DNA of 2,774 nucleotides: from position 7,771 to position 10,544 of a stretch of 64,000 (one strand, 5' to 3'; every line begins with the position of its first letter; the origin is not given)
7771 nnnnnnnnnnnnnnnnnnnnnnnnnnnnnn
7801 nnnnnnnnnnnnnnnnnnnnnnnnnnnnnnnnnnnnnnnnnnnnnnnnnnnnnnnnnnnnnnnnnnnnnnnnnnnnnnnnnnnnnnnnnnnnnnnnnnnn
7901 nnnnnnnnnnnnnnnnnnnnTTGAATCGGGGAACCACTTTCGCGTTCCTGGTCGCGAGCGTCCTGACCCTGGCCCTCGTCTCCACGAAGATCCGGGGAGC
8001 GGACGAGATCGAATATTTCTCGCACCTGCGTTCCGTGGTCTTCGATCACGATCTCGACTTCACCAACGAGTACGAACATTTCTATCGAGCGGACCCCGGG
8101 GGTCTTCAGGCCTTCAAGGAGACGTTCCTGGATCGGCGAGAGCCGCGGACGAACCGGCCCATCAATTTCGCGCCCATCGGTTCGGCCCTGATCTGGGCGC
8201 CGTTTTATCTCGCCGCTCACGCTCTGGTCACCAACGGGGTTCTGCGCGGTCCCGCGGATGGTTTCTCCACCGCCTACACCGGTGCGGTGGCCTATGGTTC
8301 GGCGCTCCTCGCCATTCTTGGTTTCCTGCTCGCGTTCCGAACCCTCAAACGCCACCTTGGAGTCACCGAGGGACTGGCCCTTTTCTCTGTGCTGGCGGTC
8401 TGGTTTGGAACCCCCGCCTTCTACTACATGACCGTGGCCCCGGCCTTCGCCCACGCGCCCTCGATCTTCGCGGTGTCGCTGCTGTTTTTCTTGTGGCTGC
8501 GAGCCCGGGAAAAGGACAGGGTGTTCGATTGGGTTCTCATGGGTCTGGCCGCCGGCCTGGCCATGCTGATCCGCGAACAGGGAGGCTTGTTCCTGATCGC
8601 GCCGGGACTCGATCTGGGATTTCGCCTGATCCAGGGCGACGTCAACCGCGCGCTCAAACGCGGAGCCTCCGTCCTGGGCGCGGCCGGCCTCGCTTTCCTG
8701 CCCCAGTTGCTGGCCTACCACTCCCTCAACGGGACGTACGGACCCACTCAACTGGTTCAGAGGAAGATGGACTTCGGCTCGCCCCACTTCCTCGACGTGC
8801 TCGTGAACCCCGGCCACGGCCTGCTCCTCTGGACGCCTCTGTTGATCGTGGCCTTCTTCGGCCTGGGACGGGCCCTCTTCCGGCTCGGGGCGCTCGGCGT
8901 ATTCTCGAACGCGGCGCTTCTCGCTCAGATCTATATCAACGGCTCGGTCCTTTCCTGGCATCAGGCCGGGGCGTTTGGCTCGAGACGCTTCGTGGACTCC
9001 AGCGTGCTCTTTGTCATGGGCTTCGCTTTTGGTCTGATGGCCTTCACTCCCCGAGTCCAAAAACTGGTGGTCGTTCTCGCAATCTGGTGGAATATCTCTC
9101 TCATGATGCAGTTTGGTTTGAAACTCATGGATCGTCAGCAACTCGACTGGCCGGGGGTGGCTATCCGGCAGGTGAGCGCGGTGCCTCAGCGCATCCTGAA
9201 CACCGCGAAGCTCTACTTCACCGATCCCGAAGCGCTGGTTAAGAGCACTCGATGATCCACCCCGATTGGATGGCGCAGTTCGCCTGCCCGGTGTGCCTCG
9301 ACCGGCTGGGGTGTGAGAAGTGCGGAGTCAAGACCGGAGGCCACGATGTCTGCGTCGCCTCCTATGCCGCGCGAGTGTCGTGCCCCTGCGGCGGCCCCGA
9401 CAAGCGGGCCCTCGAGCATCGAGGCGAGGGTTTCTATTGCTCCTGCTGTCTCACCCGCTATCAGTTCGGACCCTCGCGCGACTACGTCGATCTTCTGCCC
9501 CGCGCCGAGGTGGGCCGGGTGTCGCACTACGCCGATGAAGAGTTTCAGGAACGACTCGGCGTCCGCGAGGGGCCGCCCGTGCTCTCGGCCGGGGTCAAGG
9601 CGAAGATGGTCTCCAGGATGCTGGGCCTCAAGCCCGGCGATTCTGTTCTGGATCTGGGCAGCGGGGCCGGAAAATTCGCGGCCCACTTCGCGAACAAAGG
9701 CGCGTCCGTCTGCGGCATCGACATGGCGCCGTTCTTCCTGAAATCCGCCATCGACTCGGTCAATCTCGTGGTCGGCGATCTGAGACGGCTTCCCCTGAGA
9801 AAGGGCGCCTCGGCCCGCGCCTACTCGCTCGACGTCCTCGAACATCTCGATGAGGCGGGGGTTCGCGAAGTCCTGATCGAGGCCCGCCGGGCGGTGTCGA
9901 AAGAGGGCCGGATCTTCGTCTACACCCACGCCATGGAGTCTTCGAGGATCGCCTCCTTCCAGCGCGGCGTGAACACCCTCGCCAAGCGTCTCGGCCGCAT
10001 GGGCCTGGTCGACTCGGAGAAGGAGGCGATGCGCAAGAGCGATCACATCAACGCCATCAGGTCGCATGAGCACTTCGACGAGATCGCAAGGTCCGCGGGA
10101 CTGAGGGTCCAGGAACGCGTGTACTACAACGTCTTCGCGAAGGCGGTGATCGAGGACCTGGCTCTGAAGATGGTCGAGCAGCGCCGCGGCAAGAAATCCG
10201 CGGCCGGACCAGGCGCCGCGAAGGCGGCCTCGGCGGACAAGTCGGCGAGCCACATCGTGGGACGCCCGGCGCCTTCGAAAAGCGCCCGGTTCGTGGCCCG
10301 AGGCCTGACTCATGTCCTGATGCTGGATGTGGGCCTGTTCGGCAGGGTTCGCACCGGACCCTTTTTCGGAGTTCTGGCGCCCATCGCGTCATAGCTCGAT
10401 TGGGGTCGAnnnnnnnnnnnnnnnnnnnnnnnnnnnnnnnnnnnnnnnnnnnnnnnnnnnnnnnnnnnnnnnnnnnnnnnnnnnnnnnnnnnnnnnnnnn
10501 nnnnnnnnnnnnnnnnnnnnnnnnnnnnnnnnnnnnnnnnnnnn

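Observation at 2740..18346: Large unidirectional glycan-modification operon of 15 genes with no initiating or export genes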

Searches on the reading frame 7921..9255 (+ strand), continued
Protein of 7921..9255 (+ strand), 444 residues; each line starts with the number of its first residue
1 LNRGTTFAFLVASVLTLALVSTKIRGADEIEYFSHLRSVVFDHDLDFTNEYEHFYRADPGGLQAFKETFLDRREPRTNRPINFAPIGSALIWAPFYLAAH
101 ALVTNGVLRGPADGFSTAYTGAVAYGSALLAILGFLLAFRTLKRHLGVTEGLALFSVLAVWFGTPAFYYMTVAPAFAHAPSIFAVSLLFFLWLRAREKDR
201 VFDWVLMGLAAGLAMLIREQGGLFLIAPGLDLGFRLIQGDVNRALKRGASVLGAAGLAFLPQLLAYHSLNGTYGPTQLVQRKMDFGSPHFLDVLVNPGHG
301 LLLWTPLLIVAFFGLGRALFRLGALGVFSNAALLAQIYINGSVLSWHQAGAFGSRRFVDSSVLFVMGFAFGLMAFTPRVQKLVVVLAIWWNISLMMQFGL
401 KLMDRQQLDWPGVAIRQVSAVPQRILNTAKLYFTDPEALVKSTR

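Call 26: find_related_loci(query=A1, collection=genome_contigs, flank=10000)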
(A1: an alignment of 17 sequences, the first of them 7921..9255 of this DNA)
Query A1 (444 aa) in genome_contigs; peptide patterns used: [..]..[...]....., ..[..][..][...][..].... (x = any residue, [..] = any of these).
46 stretches matched a pattern; 39 encode a relative of the query (tblastn E <= 1e-3); 39 distinct loci.
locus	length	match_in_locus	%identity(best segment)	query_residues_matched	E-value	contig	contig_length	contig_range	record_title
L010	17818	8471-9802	86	1-444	0e+0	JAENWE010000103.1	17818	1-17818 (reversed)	MAG: Vicinamibacteria bacterium isolate 3_4_m_bin2 c_000000532669, whole genome shotgun sequence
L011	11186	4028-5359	82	1-444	0e+0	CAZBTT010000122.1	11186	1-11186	MAG TPA_asm: uncultured Acidobacteriota bacterium isolate SRP302447_co4_91 genome assembly, contig: NODE_15662_length_11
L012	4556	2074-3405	82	1-444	0e+0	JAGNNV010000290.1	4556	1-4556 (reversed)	MAG: Vicinamibacteria bacterium isolate Go_SlAct_bin_43 Go_SlAct_133008_length_4556_cov_8.896816, whole genome shotgun s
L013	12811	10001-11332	83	1-444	0e+0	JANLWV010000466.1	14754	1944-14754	MAG: Vicinamibacteria bacterium isolate OTE_20_metabat_250 OTE_20_k141_4614642, whole genome shotgun sequence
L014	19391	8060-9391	81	1-444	0e+0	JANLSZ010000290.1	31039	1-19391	MAG: Vicinamibacteria bacterium isolate OTE_25_metabat_270 OTE_25_k141_4056321, whole genome shotgun sequence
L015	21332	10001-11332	80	1-444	0e+0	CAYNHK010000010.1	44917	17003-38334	MAG TPA_asm: uncultured Acidobacteriota bacterium isolate SRP173033_co1_170 genome assembly, contig: NODE_1089_length_44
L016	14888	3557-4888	82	1-444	0e+0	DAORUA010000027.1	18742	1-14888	MAG TPA_asm: Vicinamibacteria bacterium isolate AMR_MDS_5277 NODE_2591_length_18742_cov_7.459357, whole genome shotgun s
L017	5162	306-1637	79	1-444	0e+0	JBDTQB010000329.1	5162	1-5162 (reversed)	MAG: Vicinamibacteria bacterium isolate cluster3_bin.211 NODE_90949_length_5162_cov_14.777952, whole genome shotgun sequ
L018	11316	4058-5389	79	1-444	0e+0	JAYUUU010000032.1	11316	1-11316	MAG: Vicinamibacteria bacterium isolate GL124_DN_concoct_180_sub GL124_DN_concoct_180_sub_31, whole genome shotgun seque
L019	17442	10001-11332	81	1-444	0e+0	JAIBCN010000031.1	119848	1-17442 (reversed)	MAG: Vicinamibacteria bacterium isolate SSF20 NODE_2260_length_119848_cov_19.860325, whole genome shotgun sequence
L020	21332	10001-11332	78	1-444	0e+0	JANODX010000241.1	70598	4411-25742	MAG: Vicinamibacteria bacterium isolate SOY_65_metabat_89 SOY_65_k141_3484536, whole genome shotgun sequence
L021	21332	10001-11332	81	1-444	0e+0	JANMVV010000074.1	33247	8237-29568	MAG: Vicinamibacteria bacterium isolate OTE_88_metabat_461 OTE_88_k141_179657, whole genome shotgun sequence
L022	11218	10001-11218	82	1-406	0e+0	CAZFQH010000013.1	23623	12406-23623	MAG TPA_asm: uncultured Acidobacteriota bacterium isolate SRP128246_co1_10 genome assembly, contig: NODE_4104_length_236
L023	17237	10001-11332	81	1-444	0e+0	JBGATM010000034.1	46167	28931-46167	MAG: Vicinamibacteria bacterium isolate MAG_AAO_AS.72 AAOAS-72_NODE_34_length_46167_cov_5.977891, whole genome shotgun s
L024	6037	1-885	82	150-444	1e-160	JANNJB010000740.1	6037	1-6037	MAG: Vicinamibacteria bacterium isolate SOY_40_metabat_13 SOY_40_k141_993697, whole genome shotgun sequence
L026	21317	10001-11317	54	14-442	1e-130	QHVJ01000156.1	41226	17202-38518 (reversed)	MAG: Acidobacteria bacterium isolate AA35 14_1009_16_40cm_scaffold_920_curated, whole genome shotgun sequence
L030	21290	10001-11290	57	23-442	1e-125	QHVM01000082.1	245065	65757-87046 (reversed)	MAG: Acidobacteria bacterium isolate AA32 14_1009_16_40cm_scaffold_739_curated, whole genome shotgun sequence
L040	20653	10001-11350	52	4-444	5e-113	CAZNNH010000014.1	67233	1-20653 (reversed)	MAG TPA_asm: uncultured Acidobacteriota bacterium isolate binchicken_co129_729 genome assembly, contig: NODE_882_length_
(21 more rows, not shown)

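Call 58: search_protein_families(library=pfam, proteins=[L040:546-1598:+, L040:1614-3308:+, L040:3305-4282:+, L040:4303-5796:+, L040:5797-7515:-, L040:7696-8727:-, L004:16020-17996:+, L004:18991-20316:+, L006:19335-21125:+, L006:2819-4786:-], max_evalue=0.001)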
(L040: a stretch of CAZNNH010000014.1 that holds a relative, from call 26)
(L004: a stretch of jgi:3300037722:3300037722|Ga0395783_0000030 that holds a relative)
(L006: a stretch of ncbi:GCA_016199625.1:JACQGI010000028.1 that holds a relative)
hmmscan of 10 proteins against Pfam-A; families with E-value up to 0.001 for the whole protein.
L040:546-1598:+ (350 aa): 2 families
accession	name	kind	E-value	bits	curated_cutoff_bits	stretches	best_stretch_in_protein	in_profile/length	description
PF03102.20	NeuB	-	6.7e-83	278.3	22.1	1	38-278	1-240/241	NeuB family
PF08666.17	SAF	-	2e-13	51.1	21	1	293-350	1-62/63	SAF domain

L040:1614-3308:+ (564 aa): 3 families
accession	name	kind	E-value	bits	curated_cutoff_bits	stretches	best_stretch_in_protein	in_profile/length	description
PF02348.25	CTP_transf_3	-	1.5e-18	67.8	22.6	1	9-138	2-124/217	Cytidylyltransferase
PF12804.13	NTP_transf_3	-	0.00013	22.6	27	1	27-144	20-127/160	MobA-like NTP transferase domain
PF04101.22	Glyco_tran_28_C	-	0.00028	21.4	22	1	451-535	65-153/166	Glycosyltransferase family 28 C-terminal domain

L040:3305-4282:+ (325 aa): 7 families
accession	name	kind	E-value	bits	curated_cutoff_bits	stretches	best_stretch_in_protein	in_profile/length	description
PF16363.11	GDP_Man_Dehyd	-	3.8e-57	194.7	27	1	4-313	1-331/332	GDP-mannose 4,6 dehydratase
PF01370.27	Epimerase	-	4.5e-53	180.6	20.9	1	3-244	1-240/240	NAD dependent epimerase/dehydratase family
PF02719.21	Polysacc_synt_2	-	4.1e-20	72.6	20.2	2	4-121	2-130/293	Polysaccharide biosynthesis protein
PF07993.18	NAD_binding_4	-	9.4e-17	61.4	20.1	1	61-188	80-216/258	Male sterility protein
PF01073.25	3Beta_HSD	-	2.8e-15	56.5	22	1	4-226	1-224/280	3-beta hydroxysteroid dehydrogenase/isomerase family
PF04321.23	RmlD_sub_bind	-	4.1e-09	36.4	27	1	1-269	1-238/287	RmlD substrate binding domain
PF13460.12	NAD_binding_10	-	0.00038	20.8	27.2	1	7-175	1-142/184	NAD(P)H-binding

L040:4303-5796:+ (497 aa): 2 families
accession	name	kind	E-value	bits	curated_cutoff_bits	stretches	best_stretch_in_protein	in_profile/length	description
PF01943.22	Polysacc_synt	-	3.5e-15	56.6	28.2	1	23-288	6-270/274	Polysaccharide biosynthesis protein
PF13440.11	Polysacc_synt_3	-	1.3e-14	54.6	23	1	43-337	2-290/293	Polysaccharide biosynthesis protein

L040:5797-7515:- (572 aa): 0 families

L040:7696-8727:- (343 aa): 4 families
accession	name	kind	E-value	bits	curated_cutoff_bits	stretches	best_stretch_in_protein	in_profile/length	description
PF08541.16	ACP_syn_III_C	-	1.9e-31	108.5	26.6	1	254-342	1-89/90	3-Oxoacyl-[acyl-carrier-protein (ACP)] synthase III C terminal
PF08545.16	ACP_syn_III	-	2.9e-23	82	24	1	126-203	2-80/80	3-Oxoacyl-[acyl-carrier-protein (ACP)] synthase III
PF00108.29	Thiolase_N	-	8.6e-08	32.3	26.4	1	59-162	12-116/260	Thiolase, N-terminal domain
PF00195.25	Chal_sti_synt_N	-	1.3e-05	25.2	27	1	58-189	87-225/225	Chalcone and stilbene synthases, N-terminal domain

L004:16020-17996:+ (658 aa): 1 family
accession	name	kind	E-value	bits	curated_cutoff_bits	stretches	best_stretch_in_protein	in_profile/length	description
PF13231.12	PMT_2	-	4.3e-05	24.2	26.1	1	181-286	20-123/160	Dolichyl-phosphate-mannose-protein mannosyltransferase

L004:18991-20316:+ (441 aa): 13 families
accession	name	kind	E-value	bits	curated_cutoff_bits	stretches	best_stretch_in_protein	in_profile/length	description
PF01593.30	Amino_oxidase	-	1.7e-34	120.3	19.8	1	12-427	2-441/443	Flavin containing amine oxidoreductase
PF01266.30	DAO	-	5.1e-14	53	27.9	2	3-42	1-40/353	FAD dependent oxidoreductase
PF13450.12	NAD_binding_8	-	6.9e-11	42.7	21.9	1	6-59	1-54/68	NAD(P)-binding Rossmann-like domain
PF12831.13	FAD_oxidored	-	1.1e-09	38.5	27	1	4-45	2-43/416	FAD dependent oxidoreductase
PF00890.30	FAD_binding_2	-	1.5e-08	34.7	20.4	1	4-40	2-37/414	FAD binding domain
PF07992.20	Pyr_redox_2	-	5.6e-08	33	26.1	1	3-33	2-32/291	Pyridine nucleotide-disulphide oxidoreductase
PF03486.20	HI0933_like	-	1.9e-07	31.2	50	1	3-36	2-35/244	HI0933-like protein Rossmann domain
PF00070.33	Pyr_redox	-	1.3e-06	29.3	22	1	3-37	1-35/82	Pyridine nucleotide-disulphide oxidoreductase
PF05834.18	Lycopene_cycl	-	5.7e-06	26.1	23.4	1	4-34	2-34/380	Lycopene cyclase protein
PF01946.23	Thi4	-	1.2e-05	25.2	26.2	1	4-38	20-55/235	Thi4 family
PF01494.25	FAD_binding_3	-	2e-05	24.4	22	1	3-33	3-33/349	FAD binding domain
PF01134.28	GIDA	-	3.4e-05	23.5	22.1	1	4-31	2-29/391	Glucose inhibited division protein A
PF13738.12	Pyr_redox_3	-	3.7e-05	23.6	30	1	5-35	1-32/305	Pyridine nucleotide-disulphide oxidoreductase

L006:19335-21125:+ (596 aa): 1 family
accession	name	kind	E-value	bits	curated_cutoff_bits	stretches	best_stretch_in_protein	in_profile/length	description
PF13231.12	PMT_2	-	0.00039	21.1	26.1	0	117-221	21-123/160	Dolichyl-phosphate-mannose-protein mannosyltransferase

L006:2819-4786:- (655 aa): 0 families

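Call 72: search_solved_structures(query=A1, max_evalue=10, show_alignments=2)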
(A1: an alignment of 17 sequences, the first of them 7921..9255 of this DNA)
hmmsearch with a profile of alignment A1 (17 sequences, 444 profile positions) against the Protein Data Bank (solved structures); distinct sequences matched with E-value up to 10: 0.

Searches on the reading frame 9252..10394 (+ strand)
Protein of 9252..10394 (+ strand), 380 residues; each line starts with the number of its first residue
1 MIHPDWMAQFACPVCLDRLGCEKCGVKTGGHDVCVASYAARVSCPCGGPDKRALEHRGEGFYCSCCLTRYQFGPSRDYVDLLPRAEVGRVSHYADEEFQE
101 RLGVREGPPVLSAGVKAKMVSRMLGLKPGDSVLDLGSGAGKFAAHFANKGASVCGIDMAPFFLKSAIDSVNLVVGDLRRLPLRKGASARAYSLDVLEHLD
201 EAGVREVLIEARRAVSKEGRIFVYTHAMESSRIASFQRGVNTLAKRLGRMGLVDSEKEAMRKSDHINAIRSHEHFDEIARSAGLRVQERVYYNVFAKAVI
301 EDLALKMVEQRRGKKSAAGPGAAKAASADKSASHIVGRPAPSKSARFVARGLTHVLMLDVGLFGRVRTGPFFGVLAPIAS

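Call 4: search_protein_families(library=pfam, proteins=[window:9252-10394:+], max_evalue=0.01)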
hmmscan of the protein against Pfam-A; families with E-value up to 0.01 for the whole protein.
window:9252-10394:+ (380 aa): 8 families
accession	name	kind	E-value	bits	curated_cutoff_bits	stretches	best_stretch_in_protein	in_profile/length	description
PF08241.18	Methyltransf_11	-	1.2e-11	45.5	21.2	1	133-222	1-94/95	Methyltransferase domain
PF13649.12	Methyltransf_25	-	3.7e-11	44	27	1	132-219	1-97/97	Methyltransferase domain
PF13489.12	Methyltransf_23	-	1.3e-08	35.1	27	1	118-287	11-162/164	Methyltransferase domain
PF08242.18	Methyltransf_12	-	1.1e-05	26.5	30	1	133-221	1-98/98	Methyltransferase domain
PF13847.12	Methyltransf_31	-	5e-05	23.5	27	1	127-167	2-45/145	Methyltransferase domain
PF02353.26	CMAS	-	9.1e-05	22.3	27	1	116-162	50-97/273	Mycolic acid cyclopropane synthetase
PF01728.25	FtsJ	-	0.0016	18.8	24.1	1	116-182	8-80/181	FtsJ-like methyltransferase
PF01135.25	PCMT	-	0.0022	18.2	20.3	1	116-168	61-116/210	Protein-L-isoaspartate(D-aspartate) O-methyltransferase (PCMT)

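Call 8: search_protein_families(library=ncbifam, proteins=[window:9252-10394:+], max_evalue=0.001)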
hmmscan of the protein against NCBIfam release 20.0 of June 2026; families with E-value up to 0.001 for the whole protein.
window:9252-10394:+ (380 aa): 14 families
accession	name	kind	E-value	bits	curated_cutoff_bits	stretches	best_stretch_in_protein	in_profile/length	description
NF043040.1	corrin_prot_MT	hypoth_equivalog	7.2e-10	38.7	180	1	115-170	30-83/216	corrinoid protein-associated methyltransferase CpaM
NF045667.1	MTase_DVU1556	equivalog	1.6e-09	37.6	155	1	122-287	16-163/213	DVU_1556 family methyltransferase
NF041255.1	mycofact_MftM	equivalog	3.2e-08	33.3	200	1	121-215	132-233/289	mycofactocin oligosaccharide methyltransferase MftM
NF041820.1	daptide_MTase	equivalog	4.8e-07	29.5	175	1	129-311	37-228/243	daptide-type RiPP biosynthesis methyltransferase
NF001241.0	PRK00216.1-2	equivalog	6.4e-07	29.2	327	1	118-223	41-147/231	demethylmenaquinone methyltransferase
NF008686.0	PRK11705.1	equivalog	1.1e-06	28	400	1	116-230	155-272/383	cyclopropane fatty acyl phospholipid synthase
NF008823.0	PRK11873.1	subfamily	4.5e-06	26.3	263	1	124-221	73-179/272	arsenite methyltransferase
TIGR02021.1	BchM-ChlM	equivalog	6.4e-06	25.7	158.9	1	117-166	42-92/218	magnesium protoporphyrin IX methyltransferase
NF011528.0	PRK14968.1-2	equivalog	9.2e-06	25.3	171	1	118-170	28-80/205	putative methyltransferase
NF007610.0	PRK10258.1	equivalog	3.4e-05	23.3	342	1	117-226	31-141/251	malonyl-ACP O-methyltransferase BioC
TIGR01983.1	UbiG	equivalog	8.3e-05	22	102.95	1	129-168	50-89/228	bifunctional 2-polyprenyl-6-hydroxyphenol methylase/3-demethylubiquinol 3-O-methyltransferase UbiG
NF047649.1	MTase_UXPK_star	exception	0.00015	20.9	460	1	126-183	75-133/283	methyltransferase/UXPK-star double selenoprotein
NF040703.1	cyclopro_CfaB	exception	0.00074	18.4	650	0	116-216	147-256/393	C17 cyclopropane fatty acid synthase CfaB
TIGR00537.1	hemK_rel_arch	hypoth_equivalog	0.00083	19.1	87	0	128-168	19-59/179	HemK2/MTQ2 family protein methyltransferase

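Call 21: search_solved_structures(query=window:9252-10394:+, max_evalue=0.001)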
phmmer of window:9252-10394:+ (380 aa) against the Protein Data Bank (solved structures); distinct sequences matched with E-value up to 0.001: 6.
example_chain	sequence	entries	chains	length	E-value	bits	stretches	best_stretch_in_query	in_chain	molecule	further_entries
1ve3_A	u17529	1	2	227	8.5e-05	25.1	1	126-225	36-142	hypothetical protein PH0226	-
5wp5_A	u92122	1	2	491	9e-05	25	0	127-174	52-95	Phosphomethylethanolamine N-methyltransferase 2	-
5wp4_A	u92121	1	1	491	0.00016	24.2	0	120-168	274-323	Phosphoethanolamine N-methyltransferase 1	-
9rfr_A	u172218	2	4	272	0.00045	22.7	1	126-168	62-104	Ubiquinone biosynthesis O-methyltransferase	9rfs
1nkv_A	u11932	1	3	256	0.00097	21.6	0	119-166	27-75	HYPOTHETICAL PROTEIN yjhP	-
1uwv_A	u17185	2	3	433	0.00098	21.6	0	111-165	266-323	23S RRNA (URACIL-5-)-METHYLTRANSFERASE RUMA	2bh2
